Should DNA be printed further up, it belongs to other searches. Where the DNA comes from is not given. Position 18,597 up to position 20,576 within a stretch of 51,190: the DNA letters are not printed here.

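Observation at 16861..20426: Five DUF4838-like paralogues in one locus share an invariant C-x-C-x-x-C motif and split into lipoprotein and cytoplasmic forms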

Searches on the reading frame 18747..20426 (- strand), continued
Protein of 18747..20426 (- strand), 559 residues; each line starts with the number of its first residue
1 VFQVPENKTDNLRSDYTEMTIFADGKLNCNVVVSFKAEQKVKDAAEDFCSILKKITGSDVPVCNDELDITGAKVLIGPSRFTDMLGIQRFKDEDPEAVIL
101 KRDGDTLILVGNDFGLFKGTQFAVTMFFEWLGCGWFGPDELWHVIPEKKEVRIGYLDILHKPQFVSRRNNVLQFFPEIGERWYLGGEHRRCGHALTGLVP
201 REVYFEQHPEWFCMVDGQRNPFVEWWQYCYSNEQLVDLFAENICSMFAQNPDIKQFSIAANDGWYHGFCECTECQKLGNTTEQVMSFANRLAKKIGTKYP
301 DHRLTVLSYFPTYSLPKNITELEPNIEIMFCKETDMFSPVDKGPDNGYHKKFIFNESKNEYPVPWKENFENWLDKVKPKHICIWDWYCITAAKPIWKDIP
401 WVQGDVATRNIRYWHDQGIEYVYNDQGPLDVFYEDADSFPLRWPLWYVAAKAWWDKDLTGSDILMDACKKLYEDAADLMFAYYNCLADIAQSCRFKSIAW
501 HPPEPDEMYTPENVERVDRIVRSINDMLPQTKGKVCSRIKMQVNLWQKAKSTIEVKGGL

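Call 45: search_protein_representatives(alignment_id=A2)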
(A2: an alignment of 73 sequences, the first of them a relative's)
Query: 73 sequences, 556 profile positions. Proteins with E-value up to 0.001 (for the whole library): 15651; up to 1e-10: 10193; up to 1e-30: 2634. The best 150 are listed.
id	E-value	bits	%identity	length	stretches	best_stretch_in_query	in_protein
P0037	5.1e-251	850.7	-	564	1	9-554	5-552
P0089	1.1e-242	823.2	-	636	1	12-553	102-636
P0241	4.7e-222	755.1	-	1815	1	8-553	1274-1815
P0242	7.2e-215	731.3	-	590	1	7-553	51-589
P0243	5.3e-200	682.3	-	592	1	12-546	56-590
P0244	1.4e-184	631.4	-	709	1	10-553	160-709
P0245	8.6e-162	556.1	-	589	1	10-548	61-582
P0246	1.6e-160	552.0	-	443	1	8-369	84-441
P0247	5.4e-160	550.2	-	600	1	9-551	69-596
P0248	3.4e-159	547.6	-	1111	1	12-553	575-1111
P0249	5.1e-159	547.0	-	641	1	12-552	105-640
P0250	4.3e-148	510.9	-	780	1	9-554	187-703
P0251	5.0e-146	504.1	-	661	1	7-551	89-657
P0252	7.6e-142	490.3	-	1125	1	10-553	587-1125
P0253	2.1e-133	462.4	-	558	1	13-552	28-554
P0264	1.2e-101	357.6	-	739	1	14-554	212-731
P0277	4.7e-91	322.6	-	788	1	12-554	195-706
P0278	5.6e-89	315.8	-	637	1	10-553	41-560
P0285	1.4e-77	278.1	-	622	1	17-554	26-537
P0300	1.7e-67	244.9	-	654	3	177-345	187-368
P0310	2.2e-64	234.6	-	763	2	14-324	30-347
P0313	1.6e-63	231.8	-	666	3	11-250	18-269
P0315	1.3e-62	228.7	-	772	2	14-328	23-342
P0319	3.4e-60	220.8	-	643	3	190-347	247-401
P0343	3.0e-56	207.8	-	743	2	14-328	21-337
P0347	8.1e-56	206.3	-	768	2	12-346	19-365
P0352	9.0e-55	202.9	-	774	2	11-334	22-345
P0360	4.7e-54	200.5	-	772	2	12-332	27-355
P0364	1.0e-53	199.4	-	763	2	9-339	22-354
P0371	3.7e-53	197.5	-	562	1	143-553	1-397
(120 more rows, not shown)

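Call 51: list_cluster_members(proteins=[P0300, P0352, P0277, P0264, P0278, P0285, P0371, P0343, P0319, P0241])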
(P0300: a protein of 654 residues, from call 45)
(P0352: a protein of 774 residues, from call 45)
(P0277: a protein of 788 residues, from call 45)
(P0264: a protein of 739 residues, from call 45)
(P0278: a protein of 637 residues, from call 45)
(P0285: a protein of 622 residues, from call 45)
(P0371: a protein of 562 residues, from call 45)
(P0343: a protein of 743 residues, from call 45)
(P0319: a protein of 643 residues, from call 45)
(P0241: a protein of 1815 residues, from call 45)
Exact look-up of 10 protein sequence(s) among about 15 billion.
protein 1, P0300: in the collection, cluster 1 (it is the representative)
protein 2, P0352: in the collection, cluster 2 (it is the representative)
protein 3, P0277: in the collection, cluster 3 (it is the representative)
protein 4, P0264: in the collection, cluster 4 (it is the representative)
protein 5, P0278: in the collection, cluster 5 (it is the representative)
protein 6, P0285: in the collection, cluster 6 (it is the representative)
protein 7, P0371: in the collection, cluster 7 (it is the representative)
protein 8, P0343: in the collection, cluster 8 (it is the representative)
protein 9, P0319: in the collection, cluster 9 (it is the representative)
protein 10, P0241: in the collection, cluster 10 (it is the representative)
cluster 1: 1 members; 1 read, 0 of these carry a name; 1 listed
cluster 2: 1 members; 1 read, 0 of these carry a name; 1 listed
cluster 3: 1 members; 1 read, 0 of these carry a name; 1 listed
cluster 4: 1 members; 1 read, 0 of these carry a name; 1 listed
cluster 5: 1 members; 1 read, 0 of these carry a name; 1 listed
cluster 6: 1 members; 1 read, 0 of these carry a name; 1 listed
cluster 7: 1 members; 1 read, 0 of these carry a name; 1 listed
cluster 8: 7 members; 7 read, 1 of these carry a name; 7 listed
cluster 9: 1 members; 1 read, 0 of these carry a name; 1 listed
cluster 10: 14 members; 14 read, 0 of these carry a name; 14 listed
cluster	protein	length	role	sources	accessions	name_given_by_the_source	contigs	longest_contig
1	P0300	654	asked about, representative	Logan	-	-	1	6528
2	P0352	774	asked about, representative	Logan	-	-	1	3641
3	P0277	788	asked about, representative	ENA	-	-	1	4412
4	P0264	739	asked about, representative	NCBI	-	-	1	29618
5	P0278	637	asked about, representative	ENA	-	-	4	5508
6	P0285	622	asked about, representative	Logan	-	-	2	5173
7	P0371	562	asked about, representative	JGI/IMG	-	-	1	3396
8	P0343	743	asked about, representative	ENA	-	-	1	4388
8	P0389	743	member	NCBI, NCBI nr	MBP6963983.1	MAG: DUF4838 domain-containing protein [Armatimonadetes bacterium] | DUF4838 domain-containing protein [Armatimonadota bacterium]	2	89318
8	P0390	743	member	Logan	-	-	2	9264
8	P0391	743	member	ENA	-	-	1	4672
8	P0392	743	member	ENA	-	-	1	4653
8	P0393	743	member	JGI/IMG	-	-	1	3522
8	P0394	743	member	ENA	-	-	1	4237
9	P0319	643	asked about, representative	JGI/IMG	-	-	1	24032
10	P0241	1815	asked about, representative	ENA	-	-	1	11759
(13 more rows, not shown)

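Call 52: search_protein_families(library=pfam, proteins=[P0352, P0343, P0347, P0360, P0315, P0310, P0364, P0277, P0264, P0313], max_evalue=0.001)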
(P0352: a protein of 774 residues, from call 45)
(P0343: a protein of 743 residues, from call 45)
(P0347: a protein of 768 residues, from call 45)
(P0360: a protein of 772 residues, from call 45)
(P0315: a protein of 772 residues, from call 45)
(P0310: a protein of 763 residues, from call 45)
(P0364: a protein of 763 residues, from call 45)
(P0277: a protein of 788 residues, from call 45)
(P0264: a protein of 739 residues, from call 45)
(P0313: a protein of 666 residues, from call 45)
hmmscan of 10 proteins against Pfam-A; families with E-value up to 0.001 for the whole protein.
P0352 (774 aa): 3 families
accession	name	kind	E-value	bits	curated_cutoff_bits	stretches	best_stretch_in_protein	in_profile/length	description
PF16126.11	DUF4838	-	6.7e-56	190.2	26.6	1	147-467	4-324/325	Domain of unknown function (DUF4838)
PF03648.19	Glyco_hydro_67N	-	1.8e-07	31.8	24.3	1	32-134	17-120/120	Glycosyl hydrolase family 67 N-terminus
PF02838.20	Glyco_hydro_20b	-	0.00054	21.2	26.1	0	36-136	23-106/124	Glycosyl hydrolase family 20, domain 2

P0343 (743 aa): 2 families
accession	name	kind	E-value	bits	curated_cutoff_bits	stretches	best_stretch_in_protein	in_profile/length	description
PF16126.11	DUF4838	-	8e-57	193.3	26.6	1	143-461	6-321/325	Domain of unknown function (DUF4838)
PF02837.24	Glyco_hydro_2_N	-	1.2e-05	25.7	28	1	633-717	50-133/169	Glycosyl hydrolases family 2, sugar binding domain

P0347 (768 aa): 3 families
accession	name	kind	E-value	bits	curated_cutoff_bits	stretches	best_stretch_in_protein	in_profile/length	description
PF16126.11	DUF4838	-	1.9e-54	185.4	26.6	1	142-470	3-324/325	Domain of unknown function (DUF4838)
PF02837.24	Glyco_hydro_2_N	-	2.5e-06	28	28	1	632-751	8-135/169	Glycosyl hydrolases family 2, sugar binding domain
PF03648.19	Glyco_hydro_67N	-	0.00032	21.4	24.3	1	33-130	22-120/120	Glycosyl hydrolase family 67 N-terminus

P0360 (772 aa): 1 family
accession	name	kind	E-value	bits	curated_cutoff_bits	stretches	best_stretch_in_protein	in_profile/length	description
PF16126.11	DUF4838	-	4.5e-64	217.1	26.6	1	150-479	4-325/325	Domain of unknown function (DUF4838)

P0315 (772 aa): 1 family
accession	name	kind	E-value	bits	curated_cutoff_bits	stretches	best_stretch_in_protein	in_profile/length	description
PF16126.11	DUF4838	-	5.7e-52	177.3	26.6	1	146-469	2-324/325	Domain of unknown function (DUF4838)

P0310 (763 aa): 2 families
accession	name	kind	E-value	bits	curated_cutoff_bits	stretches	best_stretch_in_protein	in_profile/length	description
PF16126.11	DUF4838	-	9.9e-44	150.2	26.6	1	156-476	4-323/325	Domain of unknown function (DUF4838)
PF02837.24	Glyco_hydro_2_N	-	1.8e-09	38.2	28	1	646-744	37-133/169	Glycosyl hydrolases family 2, sugar binding domain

P0364 (763 aa): 2 families
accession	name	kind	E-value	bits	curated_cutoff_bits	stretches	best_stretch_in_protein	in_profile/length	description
PF16126.11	DUF4838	-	1.3e-46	159.6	26.6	1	151-464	6-323/325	Domain of unknown function (DUF4838)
PF02837.24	Glyco_hydro_2_N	-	2.9e-05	24.5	28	1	600-691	3-106/169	Glycosyl hydrolases family 2, sugar binding domain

P0277 (788 aa): 3 families
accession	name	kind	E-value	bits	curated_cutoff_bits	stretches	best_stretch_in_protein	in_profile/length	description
PF16126.11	DUF4838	-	1.2e-46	159.9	26.6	1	320-636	6-324/325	Domain of unknown function (DUF4838)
PF00754.31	F5_F8_type_C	-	1.2e-07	32.3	28.2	1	62-164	10-114/127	F5/8 type C domain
PF22633.2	F5_F8_type_C_2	-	0.00039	21.4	27.8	1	70-160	3-91/91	NedA-like, galactose-binding domain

P0264 (739 aa): 1 family
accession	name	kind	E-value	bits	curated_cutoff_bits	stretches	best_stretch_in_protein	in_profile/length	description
PF16126.11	DUF4838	-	8.4e-33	114.3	26.6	1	340-656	7-324/325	Domain of unknown function (DUF4838)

P0313 (666 aa): 1 family
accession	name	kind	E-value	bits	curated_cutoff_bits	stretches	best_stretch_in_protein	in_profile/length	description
PF16126.11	DUF4838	-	4.3e-17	62.7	26.6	1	299-505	120-324/325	Domain of unknown function (DUF4838)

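Call 59: search_protein_families(library=ncbifam, proteins=[window:18747-20426:-], max_evalue=0.001)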
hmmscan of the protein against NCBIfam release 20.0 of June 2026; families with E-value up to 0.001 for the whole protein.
window:18747-20426:- (559 aa): 0 families

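Call 63: find_related_loci(query=A2, collection=genome_contigs, flank=10000)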
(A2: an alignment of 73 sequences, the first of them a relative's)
Query A2 (556 aa) in genome_contigs; peptide patterns used: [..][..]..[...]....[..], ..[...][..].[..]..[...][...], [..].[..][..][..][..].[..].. (x = any residue, [..] = any of these).
144 stretches matched a pattern; 109 encode a relative of the query (tblastn E <= 1e-3); the best 80 are kept; 73 distinct loci.
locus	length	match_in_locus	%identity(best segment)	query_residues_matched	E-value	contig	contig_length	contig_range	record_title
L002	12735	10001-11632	62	8-550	0e+0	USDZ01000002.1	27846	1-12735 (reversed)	uncultured Ruminococcaceae bacterium isolate UMGS1623 genome assembly, contig: NODE_1161_length_27846_cov_7.149797, whol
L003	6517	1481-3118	61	6-550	0e+0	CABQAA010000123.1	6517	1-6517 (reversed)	MAG TPA_asm: uncultured Ruminococcaceae bacterium isolate MGYG-HGUT-00388 genome assembly, contig: GUT_GENOME008483_123,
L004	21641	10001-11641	61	5-550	0e+0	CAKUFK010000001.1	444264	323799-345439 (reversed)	MAG: uncultured Eubacteriales bacterium isolate REFINED_METABAT215_SUBJECT_CONTIGS_1500_ASSEMBLY_K77_MERGED__Pilot_MoBio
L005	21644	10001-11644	59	8-554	0e+0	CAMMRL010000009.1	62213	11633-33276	MAG: uncultured Clostridia bacterium isolate ERR4836886_bin.6_MetaWRAP_v1.1_MAG genome assembly, contig: NODE_140_length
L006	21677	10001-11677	59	2-551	0e+0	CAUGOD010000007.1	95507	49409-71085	MAG TPA_asm: uncultured Oscillospiraceae bacterium isolate SRR16279974_bin.58_MetaWRAP_v1.3_MAG genome assembly, contig:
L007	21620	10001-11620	59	12-550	0e+0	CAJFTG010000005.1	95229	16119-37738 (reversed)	Candidatus Avimonas caecicola isolate Chicken_7_mag_176 genome assembly, contig: MAGpy_11413_7_idba_bin_176_fascaffold_2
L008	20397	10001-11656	57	3-551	0e+0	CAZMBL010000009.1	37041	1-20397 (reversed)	MAG TPA_asm: uncultured Oscillospiraceae bacterium isolate SRP350583_co3_250 genome assembly, contig: NODE_1062_length_3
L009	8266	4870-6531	56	4-553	0e+0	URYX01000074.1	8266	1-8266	uncultured Ruminococcaceae bacterium isolate UMGS1487 genome assembly, contig: NODE_2232_length_8266_cov_3.086835, whole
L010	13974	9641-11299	56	1-550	0e+0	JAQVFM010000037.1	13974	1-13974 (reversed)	MAG: Oscillospiraceae bacterium isolate STE_159 NODE_10493_length_13974_cov_3.980212_Sandtown_E, whole genome shotgun se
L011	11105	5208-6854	53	9-554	0e+0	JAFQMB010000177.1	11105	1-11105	MAG: Oscillospiraceae bacterium isolate RGIG1943 Goat_Cecum.Co__c2564626, whole genome shotgun sequence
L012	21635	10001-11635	49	14-553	0e+0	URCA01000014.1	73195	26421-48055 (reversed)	uncultured Ruminococcaceae bacterium isolate UMGS856 genome assembly, contig: NODE_112_length_73195_cov_7.631187, whole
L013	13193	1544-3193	47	3-551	1e-179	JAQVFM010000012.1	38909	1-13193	MAG: Oscillospiraceae bacterium isolate STE_159 NODE_1891_length_38909_cov_5.797071_Sandtown_E, whole genome shotgun seq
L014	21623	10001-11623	48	13-551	8e-179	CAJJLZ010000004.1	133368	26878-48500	MAG TPA_asm: uncultured Ruminococcaceae bacterium isolate ERR1430498-bin.11 genome assembly, contig: NODE_117_length_133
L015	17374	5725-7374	47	4-551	4e-178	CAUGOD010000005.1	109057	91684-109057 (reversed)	MAG TPA_asm: uncultured Oscillospiraceae bacterium isolate SRR16279974_bin.58_MetaWRAP_v1.3_MAG genome assembly, contig:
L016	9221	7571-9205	48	8-551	4e-177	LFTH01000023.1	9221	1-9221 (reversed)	MAG: Clostridiales bacterium DTU033 scaffold792, whole genome shotgun sequence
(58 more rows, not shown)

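Call 78: find_homologous_proteins(query=P0360, max_evalue=0.00001)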
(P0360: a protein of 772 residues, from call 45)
Query P0360 (772 aa): 1001 proteins with E <= 0.00001 among 6841 candidates; the best 120 are listed.
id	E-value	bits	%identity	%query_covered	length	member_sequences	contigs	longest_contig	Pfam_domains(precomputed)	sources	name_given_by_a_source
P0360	0.0e+0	1824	100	100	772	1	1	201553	PF16126.12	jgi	jgi:hypothetical protein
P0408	0.0e+0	1128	62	96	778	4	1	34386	PF16126.12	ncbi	-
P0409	0.0e+0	1111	63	96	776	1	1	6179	PF16126.12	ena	-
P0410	0.0e+0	1109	60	100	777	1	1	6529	PF16126.12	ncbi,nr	ncbi:DUF4838 domain-containing protein [candidate division KSB1 bacterium]|nr:DUF4838 domain-contain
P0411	0.0e+0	1102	60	99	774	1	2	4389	PF16126.12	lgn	-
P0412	0.0e+0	1073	61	96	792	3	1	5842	PF16126.12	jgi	jgi:hypothetical protein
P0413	0.0e+0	1061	60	96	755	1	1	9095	PF16126.12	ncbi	-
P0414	0.0e+0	1052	60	97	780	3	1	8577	PF16126.12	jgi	-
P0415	0.0e+0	1031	58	99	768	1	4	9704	PF16126.12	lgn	-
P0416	0.0e+0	1012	56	97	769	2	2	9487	PF16126.12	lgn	-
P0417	2.4e-298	1010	60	94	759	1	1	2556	PF16126.12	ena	-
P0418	1.5e-284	964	56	97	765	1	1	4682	PF16126.12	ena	-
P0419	4.3e-283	959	56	96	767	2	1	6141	PF16126.12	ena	-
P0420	1.6e-277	941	59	85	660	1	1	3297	PF16126.12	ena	-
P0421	4.2e-268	910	54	95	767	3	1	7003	PF16126.12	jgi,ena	-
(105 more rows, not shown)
